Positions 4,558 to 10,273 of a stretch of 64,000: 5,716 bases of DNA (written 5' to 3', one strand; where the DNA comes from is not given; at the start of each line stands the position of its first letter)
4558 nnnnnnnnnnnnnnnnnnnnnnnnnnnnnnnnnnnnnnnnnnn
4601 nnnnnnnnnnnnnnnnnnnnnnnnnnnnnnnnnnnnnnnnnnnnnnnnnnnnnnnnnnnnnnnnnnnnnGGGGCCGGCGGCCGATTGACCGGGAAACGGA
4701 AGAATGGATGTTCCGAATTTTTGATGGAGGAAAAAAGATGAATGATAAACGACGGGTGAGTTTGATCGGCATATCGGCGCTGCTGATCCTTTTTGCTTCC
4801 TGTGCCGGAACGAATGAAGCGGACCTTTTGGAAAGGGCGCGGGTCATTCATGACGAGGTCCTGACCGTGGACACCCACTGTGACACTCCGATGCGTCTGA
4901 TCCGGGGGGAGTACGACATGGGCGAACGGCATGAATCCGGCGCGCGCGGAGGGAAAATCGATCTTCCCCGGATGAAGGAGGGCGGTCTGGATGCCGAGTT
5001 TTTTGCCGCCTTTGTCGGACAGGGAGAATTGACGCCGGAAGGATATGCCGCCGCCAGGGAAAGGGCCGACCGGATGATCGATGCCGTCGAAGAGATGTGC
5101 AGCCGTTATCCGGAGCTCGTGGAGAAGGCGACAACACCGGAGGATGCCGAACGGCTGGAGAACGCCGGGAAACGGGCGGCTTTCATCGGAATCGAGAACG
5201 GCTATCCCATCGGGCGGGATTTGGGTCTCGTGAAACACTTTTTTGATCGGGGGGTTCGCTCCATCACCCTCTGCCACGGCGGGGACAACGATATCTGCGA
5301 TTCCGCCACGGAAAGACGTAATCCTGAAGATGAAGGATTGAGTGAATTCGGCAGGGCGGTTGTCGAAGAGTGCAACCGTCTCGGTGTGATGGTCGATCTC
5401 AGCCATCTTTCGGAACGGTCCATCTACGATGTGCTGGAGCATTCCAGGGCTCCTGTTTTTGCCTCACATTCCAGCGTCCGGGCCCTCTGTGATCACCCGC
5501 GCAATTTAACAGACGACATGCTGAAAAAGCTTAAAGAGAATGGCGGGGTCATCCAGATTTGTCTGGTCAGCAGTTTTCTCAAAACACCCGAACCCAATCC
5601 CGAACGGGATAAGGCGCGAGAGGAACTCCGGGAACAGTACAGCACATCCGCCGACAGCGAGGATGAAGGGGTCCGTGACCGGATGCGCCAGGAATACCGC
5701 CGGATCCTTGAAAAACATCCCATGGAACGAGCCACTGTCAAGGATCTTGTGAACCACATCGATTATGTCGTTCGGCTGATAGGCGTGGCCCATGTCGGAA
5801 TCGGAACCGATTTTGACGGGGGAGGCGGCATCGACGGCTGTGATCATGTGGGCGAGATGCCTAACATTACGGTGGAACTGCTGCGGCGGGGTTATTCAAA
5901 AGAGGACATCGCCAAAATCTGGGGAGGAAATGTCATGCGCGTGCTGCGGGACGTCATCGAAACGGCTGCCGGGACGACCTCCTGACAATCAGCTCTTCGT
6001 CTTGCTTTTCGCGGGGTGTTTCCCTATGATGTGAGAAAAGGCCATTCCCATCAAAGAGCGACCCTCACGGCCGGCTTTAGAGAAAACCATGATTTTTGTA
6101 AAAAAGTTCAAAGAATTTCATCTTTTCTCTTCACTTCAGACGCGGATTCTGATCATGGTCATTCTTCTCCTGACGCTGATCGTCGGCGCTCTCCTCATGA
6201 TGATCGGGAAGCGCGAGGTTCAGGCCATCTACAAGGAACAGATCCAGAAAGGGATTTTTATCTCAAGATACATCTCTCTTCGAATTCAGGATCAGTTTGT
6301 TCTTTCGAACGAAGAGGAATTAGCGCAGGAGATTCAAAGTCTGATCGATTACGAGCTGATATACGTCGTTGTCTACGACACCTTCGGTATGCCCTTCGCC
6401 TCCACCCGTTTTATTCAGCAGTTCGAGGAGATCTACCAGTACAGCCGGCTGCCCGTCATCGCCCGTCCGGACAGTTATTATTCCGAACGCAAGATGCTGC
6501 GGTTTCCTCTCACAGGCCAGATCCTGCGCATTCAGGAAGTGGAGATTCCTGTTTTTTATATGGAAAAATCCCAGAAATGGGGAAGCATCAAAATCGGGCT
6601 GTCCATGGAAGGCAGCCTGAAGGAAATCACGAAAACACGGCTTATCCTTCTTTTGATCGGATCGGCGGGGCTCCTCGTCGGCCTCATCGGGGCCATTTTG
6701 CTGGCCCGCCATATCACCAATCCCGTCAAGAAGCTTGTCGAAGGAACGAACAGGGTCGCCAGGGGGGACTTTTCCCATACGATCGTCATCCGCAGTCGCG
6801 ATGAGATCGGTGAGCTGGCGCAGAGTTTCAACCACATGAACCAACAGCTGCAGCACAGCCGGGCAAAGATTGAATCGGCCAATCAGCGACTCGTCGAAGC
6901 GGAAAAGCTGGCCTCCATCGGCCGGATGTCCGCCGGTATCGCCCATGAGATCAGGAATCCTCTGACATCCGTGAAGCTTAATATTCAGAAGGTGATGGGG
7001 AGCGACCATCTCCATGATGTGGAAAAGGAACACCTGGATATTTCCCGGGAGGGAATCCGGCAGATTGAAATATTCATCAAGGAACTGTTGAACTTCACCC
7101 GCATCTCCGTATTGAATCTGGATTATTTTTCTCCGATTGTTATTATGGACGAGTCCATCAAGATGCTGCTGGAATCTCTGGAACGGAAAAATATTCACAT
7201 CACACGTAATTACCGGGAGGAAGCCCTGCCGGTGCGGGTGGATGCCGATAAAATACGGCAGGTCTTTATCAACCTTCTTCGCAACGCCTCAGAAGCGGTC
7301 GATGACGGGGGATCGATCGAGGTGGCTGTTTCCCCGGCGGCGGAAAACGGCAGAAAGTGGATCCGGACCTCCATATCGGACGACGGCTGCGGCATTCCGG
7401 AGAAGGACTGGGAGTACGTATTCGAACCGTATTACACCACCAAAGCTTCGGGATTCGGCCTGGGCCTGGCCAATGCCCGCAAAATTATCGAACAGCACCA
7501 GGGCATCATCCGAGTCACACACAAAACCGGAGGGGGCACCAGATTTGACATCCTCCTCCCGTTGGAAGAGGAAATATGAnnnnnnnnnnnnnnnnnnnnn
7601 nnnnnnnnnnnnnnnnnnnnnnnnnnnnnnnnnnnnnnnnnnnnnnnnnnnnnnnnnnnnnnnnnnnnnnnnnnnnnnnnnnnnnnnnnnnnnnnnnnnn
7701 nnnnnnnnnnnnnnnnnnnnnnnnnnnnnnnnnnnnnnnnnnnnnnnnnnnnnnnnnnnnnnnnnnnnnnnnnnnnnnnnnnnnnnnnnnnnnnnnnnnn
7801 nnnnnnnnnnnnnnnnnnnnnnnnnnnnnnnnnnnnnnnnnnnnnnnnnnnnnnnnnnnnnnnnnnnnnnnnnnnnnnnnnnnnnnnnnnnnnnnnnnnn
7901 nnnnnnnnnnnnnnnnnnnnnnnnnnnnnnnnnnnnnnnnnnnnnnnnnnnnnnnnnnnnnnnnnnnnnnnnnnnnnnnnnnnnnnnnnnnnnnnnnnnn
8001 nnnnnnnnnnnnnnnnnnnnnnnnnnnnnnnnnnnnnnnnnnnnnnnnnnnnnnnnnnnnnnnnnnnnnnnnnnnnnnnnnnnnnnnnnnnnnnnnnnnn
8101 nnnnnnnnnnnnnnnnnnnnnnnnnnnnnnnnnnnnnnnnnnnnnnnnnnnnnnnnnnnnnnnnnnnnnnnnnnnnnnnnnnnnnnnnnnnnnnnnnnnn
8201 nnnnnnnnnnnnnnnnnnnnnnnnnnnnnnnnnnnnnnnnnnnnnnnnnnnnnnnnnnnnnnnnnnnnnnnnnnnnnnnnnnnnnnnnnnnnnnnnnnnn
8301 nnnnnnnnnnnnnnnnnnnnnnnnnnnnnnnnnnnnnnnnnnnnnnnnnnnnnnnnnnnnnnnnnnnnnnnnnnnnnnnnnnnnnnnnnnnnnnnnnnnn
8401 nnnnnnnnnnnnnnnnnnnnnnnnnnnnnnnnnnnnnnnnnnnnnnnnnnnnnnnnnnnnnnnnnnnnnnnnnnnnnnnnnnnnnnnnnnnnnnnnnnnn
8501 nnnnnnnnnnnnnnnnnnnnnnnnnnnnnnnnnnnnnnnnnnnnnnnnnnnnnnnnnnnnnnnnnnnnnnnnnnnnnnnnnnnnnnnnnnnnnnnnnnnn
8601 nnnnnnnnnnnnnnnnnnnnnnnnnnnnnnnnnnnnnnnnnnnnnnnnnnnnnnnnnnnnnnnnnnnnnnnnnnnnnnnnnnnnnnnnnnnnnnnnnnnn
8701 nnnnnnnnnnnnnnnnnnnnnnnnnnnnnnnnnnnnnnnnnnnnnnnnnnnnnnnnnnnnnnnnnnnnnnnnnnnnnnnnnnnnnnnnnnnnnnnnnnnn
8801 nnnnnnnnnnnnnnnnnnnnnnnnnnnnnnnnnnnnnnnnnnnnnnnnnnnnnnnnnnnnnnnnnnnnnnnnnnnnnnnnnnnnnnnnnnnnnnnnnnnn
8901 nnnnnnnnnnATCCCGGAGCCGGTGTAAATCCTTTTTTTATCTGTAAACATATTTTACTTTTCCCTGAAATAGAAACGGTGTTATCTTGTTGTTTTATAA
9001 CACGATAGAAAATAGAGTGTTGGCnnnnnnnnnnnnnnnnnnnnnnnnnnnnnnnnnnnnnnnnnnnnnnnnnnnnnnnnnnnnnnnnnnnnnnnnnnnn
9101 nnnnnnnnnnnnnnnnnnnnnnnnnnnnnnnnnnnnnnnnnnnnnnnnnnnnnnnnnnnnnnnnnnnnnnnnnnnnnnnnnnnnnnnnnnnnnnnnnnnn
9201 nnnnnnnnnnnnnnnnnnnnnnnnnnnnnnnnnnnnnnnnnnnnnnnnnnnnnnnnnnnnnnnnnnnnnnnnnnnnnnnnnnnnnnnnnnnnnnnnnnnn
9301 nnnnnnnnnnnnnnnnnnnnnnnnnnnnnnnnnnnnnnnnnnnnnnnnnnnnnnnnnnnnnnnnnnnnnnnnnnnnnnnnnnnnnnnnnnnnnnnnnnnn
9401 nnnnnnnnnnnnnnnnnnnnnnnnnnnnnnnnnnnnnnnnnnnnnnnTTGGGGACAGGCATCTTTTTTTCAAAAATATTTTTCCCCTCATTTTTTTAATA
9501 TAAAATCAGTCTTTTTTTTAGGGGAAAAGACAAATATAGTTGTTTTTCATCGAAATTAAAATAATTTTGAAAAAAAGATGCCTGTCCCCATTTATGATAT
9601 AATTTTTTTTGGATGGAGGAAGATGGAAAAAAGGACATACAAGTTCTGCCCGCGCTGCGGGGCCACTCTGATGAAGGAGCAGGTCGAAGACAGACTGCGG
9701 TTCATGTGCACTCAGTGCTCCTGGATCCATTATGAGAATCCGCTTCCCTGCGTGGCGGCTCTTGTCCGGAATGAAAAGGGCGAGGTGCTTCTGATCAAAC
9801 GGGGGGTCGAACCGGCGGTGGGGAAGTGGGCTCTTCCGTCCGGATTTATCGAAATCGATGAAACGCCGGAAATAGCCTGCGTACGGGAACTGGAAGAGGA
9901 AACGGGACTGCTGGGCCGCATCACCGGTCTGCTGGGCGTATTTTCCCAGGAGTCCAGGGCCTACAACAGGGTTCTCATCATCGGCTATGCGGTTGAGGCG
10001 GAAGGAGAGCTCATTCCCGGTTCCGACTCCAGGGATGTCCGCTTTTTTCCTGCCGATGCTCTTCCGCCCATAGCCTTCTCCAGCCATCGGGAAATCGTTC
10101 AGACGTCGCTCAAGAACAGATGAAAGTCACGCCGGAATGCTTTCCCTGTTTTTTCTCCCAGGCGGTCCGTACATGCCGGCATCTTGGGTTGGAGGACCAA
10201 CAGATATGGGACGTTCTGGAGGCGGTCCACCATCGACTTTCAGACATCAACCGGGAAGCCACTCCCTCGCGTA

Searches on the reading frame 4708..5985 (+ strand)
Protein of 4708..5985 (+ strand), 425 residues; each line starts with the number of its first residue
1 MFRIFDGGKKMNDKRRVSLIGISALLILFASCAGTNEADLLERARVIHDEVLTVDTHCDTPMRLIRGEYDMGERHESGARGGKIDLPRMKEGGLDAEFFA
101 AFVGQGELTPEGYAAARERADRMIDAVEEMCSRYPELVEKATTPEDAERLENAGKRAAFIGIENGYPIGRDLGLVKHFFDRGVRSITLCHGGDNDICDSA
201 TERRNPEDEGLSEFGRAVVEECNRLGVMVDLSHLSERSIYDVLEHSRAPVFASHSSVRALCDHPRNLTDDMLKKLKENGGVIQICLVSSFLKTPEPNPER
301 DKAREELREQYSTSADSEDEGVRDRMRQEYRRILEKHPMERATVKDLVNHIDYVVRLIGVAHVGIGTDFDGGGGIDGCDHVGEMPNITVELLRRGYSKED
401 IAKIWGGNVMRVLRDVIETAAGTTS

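Call 76: search_protein_families(library=pfam, proteins=[window:4708-5985:+], max_evalue=0.00001)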
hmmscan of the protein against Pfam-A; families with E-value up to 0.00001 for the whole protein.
window:4708-5985:+ (425 aa): 1 family
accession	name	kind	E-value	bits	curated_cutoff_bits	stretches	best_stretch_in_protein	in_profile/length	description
PF01244.27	Peptidase_M19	-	1.1e-110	370.2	26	1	48-414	3-318/319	Membrane dipeptidase (Peptidase family M19)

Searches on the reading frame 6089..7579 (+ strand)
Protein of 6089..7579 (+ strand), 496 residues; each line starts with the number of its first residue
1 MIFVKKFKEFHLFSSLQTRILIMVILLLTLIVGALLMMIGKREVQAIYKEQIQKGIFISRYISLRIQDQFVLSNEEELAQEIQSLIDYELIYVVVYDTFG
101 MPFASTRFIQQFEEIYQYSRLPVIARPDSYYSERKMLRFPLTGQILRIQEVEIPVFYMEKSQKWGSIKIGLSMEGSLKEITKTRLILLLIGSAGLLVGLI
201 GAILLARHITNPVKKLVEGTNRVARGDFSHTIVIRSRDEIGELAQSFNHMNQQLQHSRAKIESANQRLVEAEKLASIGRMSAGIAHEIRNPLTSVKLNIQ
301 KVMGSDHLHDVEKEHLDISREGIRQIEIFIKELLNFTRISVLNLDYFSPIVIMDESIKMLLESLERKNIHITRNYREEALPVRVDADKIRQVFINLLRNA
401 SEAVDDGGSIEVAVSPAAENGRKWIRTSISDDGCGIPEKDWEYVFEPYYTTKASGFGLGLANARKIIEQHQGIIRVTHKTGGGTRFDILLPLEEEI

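Call 76: search_protein_families(library=pfam, proteins=[window:6089-7579:+], max_evalue=0.00001)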
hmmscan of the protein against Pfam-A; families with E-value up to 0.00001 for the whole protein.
window:6089-7579:+ (496 aa): 3 families
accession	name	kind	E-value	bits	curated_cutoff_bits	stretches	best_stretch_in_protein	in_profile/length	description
PF02518.31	HATPase_c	-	6.7e-25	88.1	26.4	1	385-493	2-110/111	Histidine kinase-, DNA gyrase B-, and HSP90-like ATPase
PF00672.30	HAMP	-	9.2e-17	61.6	25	1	204-255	1-52/53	HAMP domain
PF00512.31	HisKA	-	6.6e-10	39.3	26.9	1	278-339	3-63/66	His Kinase A (phospho-acceptor) domain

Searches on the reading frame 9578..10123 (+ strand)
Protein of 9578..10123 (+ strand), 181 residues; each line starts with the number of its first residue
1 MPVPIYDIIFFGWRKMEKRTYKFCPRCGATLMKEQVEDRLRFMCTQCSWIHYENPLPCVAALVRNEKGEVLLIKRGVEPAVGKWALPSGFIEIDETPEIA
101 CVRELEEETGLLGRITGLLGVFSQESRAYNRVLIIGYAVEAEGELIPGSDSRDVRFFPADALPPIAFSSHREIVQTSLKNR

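Call 3: search_protein_families(library=pfam, proteins=[window:9578-10123:+], max_evalue=0.01)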
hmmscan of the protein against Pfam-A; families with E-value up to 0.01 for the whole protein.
window:9578-10123:+ (181 aa): 5 families
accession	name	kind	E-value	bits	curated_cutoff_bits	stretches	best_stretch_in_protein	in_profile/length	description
PF00293.34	NUDIX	-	1.1e-22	80.9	21.1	1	57-174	4-131/134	NUDIX domain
PF14803.11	Zn_ribbon_Nudix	-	9.9e-10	38.6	25.6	1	22-53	1-34/34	Nudix N-terminal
PF17848.7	Zn_ribbon_ACC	-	0.00035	21.1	24.5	0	24-40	4-20/26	Acetyl-CoA carboxylase zinc finger domain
PF14815.12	NUDIX_4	-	0.00076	19.7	35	1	60-114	2-52/113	NUDIX domain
PF24042.1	DUF7351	-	0.0014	18.8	31.2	1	24-60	4-40/177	Domain of unknown function (DUF7351)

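Call 4: search_protein_families(library=ncbifam, proteins=[window:9578-10123:+], max_evalue=0.01)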
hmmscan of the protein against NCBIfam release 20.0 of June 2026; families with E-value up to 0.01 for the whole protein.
window:9578-10123:+ (181 aa): 25 families
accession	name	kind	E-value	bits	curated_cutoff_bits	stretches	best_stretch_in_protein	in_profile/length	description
NF001299.0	PRK00241.1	equivalog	3.5e-14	52.9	158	1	19-166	100-242/263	NAD(+) diphosphatase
NF003787.0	PRK05379.1-4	equivalog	2.4e-12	46.5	449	1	58-111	210-262/346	bifunctional nicotinamide-nucleotide adenylyltransferase/Nudix hydroxylase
NF003788.0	PRK05379.1-5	equivalog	2.1e-10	40.4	354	1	60-112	216-268/351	bifunctional nicotinamide-nucleotide adenylyltransferase/Nudix hydroxylase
TIGR00586.1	mutt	equivalog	3.9e-10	39.8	97.9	1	60-119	9-69/129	8-oxo-dGTP diphosphatase MutT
NF008044.0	PRK10776.1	equivalog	5.7e-10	39.2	148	1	60-125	8-74/130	8-oxo-dGTP diphosphatase MutT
NF003786.0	PRK05379.1-2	equivalog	1.2e-09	37.9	397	1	59-111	221-272/354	bifunctional nicotinamide-nucleotide adenylyltransferase/Nudix hydroxylase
NF006530.0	PRK08999.1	equivalog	9.2e-09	34.8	245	1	58-111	8-62/315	Nudix family hydrolase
NF052459.1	OxoGTPPhMutT1Mycb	equivalog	2.6e-08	33.3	475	1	67-179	17-127/292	8-oxo-(d)GTP phosphatase MutT1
NF041652.1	Nud_hyd_Dein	equivalog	3e-08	34.1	200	1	62-133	19-94/152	Nudix hydrolase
NF011963.0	PRK15434.1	subfamily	2.5e-07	30.6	146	1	53-112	14-73/159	GDP-mannose mannosyl hydrolase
NF003785.0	PRK05379.1-1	equivalog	2.9e-07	30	418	1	55-110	202-256/347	bifunctional nicotinamide-nucleotide adenylyltransferase/Nudix hydroxylase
NF001938.0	PRK00714.1-5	equivalog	3.1e-07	29.9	116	1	57-111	14-74/172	RNA pyrophosphohydrolase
NF003791.0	PRK05379.2-3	equivalog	3.8e-07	29.6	409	1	65-114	210-259/340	bifunctional nicotinamide-nucleotide adenylyltransferase/Nudix hydroxylase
NF001937.0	PRK00714.1-4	equivalog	9e-07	28.7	139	1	58-115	10-64/161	RNA pyrophosphohydrolase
NF003790.0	PRK05379.2-2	equivalog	9.5e-07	28.2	403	1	55-111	212-271/354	bifunctional nicotinamide mononucleotide adenylyltransferase/ADP-ribose pyrophosphatase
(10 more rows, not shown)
